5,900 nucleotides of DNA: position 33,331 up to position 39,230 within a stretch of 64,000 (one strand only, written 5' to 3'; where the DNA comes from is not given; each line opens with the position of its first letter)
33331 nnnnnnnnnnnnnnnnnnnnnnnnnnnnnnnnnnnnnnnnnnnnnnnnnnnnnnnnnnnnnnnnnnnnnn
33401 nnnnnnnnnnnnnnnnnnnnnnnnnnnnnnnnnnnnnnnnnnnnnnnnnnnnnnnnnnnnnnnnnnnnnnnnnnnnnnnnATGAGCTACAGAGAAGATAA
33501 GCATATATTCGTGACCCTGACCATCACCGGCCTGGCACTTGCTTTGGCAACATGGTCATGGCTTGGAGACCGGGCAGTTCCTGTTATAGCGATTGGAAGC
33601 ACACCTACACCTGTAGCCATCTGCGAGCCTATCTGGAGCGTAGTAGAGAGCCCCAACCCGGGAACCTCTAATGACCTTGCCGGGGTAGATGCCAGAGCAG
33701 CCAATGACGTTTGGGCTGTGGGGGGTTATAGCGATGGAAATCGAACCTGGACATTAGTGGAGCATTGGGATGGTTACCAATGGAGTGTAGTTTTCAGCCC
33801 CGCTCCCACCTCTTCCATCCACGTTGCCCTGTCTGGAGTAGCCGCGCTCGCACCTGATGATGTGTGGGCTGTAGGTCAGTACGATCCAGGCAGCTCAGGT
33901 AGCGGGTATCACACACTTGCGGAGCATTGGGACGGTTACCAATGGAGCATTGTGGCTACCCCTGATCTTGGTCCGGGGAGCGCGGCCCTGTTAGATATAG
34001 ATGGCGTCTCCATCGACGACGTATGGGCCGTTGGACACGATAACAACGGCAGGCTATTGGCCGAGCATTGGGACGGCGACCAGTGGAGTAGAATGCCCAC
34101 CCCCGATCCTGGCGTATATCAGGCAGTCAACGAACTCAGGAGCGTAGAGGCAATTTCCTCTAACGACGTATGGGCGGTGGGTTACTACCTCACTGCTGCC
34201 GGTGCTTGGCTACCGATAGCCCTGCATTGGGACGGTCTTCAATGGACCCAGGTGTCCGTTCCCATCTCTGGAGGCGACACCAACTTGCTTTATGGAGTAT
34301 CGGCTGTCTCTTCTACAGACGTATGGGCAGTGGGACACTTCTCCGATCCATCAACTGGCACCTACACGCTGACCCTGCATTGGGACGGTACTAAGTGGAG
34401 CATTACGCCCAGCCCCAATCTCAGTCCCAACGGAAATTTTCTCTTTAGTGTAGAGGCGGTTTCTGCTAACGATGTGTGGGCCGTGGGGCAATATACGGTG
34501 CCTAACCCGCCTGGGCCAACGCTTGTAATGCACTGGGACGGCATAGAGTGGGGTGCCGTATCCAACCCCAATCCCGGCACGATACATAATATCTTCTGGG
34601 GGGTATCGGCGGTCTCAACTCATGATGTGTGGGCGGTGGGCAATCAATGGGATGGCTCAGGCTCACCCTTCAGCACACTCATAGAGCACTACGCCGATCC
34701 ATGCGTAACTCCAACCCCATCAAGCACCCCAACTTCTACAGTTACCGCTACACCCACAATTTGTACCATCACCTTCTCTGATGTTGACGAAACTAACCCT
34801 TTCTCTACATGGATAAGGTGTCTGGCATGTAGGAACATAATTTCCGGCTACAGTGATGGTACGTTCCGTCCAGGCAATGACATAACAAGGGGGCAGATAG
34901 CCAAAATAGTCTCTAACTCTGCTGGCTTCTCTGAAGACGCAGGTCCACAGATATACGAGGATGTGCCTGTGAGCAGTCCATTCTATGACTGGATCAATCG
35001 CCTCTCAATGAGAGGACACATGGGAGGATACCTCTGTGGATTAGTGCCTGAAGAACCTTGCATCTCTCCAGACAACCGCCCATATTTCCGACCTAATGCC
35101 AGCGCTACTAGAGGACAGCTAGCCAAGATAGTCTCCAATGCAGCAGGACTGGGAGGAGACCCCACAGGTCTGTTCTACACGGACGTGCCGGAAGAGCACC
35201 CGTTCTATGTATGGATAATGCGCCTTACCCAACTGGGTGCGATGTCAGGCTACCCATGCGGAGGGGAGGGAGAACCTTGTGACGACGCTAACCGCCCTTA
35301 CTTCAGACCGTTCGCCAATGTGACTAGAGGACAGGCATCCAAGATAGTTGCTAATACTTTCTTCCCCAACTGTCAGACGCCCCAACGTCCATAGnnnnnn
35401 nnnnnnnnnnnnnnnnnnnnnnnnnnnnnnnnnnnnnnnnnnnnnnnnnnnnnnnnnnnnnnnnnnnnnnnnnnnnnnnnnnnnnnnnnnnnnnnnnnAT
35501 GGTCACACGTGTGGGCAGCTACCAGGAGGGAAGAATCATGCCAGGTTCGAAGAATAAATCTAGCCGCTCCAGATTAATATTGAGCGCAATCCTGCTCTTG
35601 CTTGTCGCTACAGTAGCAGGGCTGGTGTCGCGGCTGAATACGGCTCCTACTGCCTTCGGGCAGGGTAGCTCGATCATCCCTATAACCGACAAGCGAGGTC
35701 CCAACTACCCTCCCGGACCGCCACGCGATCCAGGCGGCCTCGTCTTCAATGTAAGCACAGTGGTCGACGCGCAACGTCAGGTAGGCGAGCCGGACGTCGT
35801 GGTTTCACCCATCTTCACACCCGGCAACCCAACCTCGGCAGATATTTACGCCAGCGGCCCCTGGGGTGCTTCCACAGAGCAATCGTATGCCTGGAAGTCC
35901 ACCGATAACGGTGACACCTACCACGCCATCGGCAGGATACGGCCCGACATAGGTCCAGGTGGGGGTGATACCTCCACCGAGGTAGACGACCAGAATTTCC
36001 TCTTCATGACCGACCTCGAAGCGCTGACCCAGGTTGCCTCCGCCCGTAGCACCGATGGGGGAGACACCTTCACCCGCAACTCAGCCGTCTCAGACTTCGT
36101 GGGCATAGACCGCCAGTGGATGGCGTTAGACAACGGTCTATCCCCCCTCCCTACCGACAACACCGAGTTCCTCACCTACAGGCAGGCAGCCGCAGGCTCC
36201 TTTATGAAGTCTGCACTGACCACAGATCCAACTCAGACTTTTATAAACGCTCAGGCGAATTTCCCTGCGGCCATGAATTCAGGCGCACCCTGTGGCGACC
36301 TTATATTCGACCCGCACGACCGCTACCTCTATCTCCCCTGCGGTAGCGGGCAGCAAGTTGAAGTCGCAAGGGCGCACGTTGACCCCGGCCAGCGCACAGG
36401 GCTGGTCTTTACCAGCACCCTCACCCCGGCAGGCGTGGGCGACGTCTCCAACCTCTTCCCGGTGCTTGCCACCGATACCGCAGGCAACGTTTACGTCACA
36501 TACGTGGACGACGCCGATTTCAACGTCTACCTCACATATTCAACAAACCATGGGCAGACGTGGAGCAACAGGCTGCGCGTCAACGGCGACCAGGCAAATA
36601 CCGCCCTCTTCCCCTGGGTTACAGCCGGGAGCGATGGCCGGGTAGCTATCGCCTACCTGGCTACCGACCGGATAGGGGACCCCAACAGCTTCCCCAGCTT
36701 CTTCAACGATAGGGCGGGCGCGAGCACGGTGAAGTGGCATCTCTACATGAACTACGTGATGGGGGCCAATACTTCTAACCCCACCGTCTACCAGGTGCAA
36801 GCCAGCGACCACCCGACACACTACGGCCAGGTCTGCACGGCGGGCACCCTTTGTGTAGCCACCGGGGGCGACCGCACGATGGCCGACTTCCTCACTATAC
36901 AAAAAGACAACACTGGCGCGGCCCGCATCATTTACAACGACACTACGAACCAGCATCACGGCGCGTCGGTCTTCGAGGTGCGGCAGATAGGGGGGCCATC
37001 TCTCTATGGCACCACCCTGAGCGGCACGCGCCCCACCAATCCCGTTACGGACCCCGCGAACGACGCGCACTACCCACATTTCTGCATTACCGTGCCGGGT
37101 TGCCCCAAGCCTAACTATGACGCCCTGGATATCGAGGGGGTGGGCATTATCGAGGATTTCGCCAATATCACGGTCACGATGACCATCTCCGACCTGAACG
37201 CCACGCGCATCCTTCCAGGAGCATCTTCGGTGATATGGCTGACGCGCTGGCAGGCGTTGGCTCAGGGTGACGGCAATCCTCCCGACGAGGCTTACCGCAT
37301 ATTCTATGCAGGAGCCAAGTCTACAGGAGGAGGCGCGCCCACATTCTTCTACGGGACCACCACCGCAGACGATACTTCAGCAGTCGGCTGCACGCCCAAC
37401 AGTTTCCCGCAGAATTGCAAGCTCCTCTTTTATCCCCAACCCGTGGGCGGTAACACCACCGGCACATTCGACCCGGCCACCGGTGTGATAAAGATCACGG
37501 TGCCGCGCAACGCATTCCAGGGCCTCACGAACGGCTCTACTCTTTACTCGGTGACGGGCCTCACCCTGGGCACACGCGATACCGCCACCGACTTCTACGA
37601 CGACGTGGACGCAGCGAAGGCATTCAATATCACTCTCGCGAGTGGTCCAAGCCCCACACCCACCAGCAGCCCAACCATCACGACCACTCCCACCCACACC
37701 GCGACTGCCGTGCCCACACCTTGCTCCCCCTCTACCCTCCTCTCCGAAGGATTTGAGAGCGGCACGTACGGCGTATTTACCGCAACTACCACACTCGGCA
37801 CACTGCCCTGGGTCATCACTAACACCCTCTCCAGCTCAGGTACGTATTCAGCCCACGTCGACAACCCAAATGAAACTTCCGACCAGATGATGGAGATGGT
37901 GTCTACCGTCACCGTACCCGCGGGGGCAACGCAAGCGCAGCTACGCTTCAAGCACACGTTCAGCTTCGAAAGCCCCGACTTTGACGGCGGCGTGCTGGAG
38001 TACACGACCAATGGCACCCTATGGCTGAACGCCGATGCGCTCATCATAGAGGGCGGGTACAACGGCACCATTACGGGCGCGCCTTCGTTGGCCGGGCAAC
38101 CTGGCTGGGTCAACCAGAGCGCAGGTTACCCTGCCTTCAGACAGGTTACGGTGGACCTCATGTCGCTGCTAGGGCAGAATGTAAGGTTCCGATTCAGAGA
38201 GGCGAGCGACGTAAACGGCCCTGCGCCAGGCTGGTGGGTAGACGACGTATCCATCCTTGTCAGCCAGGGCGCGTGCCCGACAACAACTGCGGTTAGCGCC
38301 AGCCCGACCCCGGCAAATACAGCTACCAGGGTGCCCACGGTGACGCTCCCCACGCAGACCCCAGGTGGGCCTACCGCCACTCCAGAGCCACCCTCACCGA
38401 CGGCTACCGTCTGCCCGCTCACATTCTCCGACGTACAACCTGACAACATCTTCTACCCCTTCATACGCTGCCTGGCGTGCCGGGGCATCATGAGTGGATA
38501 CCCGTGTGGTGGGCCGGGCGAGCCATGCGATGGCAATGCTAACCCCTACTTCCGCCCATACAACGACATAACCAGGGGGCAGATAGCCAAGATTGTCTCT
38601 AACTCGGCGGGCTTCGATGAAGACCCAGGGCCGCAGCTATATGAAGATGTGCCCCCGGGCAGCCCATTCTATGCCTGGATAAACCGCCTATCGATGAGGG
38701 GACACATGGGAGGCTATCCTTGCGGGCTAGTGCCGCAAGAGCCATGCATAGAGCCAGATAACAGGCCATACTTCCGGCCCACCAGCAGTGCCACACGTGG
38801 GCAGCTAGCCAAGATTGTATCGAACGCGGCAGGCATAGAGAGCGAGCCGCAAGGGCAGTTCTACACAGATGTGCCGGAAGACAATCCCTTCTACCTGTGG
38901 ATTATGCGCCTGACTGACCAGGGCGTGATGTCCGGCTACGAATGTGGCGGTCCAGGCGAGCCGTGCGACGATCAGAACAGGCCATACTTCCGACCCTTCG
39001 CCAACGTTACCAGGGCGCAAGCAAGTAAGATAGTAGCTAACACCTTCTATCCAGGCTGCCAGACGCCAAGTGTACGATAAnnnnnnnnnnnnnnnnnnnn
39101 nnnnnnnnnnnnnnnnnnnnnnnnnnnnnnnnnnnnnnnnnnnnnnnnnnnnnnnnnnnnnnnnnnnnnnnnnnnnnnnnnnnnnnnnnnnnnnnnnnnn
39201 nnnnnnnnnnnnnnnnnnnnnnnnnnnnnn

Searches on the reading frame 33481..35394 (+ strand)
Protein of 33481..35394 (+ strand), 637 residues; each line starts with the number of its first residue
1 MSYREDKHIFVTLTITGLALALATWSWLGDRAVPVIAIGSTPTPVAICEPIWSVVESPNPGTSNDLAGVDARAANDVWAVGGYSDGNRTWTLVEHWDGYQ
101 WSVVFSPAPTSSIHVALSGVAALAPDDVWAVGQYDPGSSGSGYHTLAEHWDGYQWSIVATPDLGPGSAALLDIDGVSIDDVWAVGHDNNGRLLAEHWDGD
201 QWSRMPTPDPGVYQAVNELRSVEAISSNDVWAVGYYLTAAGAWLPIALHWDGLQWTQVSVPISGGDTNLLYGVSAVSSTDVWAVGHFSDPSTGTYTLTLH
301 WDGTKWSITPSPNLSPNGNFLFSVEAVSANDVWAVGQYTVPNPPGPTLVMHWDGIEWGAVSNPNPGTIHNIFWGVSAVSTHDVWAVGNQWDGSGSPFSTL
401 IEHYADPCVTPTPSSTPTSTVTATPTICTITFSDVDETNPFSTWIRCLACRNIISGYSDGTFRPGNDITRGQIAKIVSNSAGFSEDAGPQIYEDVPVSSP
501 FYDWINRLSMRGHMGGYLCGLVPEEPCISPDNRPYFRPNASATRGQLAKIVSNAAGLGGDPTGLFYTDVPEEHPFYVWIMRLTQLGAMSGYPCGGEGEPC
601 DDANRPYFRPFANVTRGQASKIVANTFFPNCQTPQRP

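Call 69: search_protein_families(library=pfam, proteins=[window:33481-35394:+], max_evalue=0.00001)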
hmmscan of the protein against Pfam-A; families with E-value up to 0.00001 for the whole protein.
window:33481-35394:+ (637 aa): 2 families
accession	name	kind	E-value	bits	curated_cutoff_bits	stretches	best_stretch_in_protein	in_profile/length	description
PF00395.25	SLH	-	4.8e-17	62.1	20.8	1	443-474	13-44/44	S-layer homology domain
PF12768.13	Rax2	-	9.9e-06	25.6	28.8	0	253-363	63-165/254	Rax2 C-terminal beta propeller domain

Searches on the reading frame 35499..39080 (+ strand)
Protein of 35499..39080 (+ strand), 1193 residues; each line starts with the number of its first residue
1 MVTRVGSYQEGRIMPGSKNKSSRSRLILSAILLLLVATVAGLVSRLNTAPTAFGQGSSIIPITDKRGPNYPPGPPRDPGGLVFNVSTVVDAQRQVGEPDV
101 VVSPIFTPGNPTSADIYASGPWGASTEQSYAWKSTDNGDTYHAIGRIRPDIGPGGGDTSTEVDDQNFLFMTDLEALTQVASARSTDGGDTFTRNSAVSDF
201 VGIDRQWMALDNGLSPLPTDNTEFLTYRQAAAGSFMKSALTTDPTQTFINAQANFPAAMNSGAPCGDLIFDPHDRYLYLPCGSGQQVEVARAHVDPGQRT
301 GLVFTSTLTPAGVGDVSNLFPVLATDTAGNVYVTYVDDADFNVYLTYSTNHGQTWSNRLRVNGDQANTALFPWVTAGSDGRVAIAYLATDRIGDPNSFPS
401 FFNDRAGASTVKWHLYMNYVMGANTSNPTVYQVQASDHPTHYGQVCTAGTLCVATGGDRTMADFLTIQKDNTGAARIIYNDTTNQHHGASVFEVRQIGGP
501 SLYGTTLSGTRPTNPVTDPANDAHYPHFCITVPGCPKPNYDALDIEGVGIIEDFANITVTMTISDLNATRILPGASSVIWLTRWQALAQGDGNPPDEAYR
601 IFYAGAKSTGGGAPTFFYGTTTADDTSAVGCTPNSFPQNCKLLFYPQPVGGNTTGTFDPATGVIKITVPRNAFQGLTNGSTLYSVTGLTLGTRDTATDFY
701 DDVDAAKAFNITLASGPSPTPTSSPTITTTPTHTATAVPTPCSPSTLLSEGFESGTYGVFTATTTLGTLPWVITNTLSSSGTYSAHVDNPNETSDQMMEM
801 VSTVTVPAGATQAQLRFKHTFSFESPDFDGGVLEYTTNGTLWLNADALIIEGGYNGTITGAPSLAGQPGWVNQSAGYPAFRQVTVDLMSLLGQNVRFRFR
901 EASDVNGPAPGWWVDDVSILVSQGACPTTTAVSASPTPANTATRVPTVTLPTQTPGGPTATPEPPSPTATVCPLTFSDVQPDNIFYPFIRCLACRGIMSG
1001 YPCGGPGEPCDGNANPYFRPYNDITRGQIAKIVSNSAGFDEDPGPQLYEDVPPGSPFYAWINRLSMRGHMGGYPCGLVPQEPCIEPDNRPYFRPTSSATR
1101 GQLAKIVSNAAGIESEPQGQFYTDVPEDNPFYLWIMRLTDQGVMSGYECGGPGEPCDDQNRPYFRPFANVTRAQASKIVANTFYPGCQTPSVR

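Call 69: search_protein_families(library=pfam, proteins=[window:35499-39080:+], max_evalue=0.00001)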
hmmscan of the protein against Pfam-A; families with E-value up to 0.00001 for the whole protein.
window:35499-39080:+ (1193 aa): 1 family
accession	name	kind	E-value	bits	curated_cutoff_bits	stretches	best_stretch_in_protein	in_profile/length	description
PF00395.25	SLH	-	2.3e-08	34.3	20.8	0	1122-1175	2-43/44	S-layer homology domain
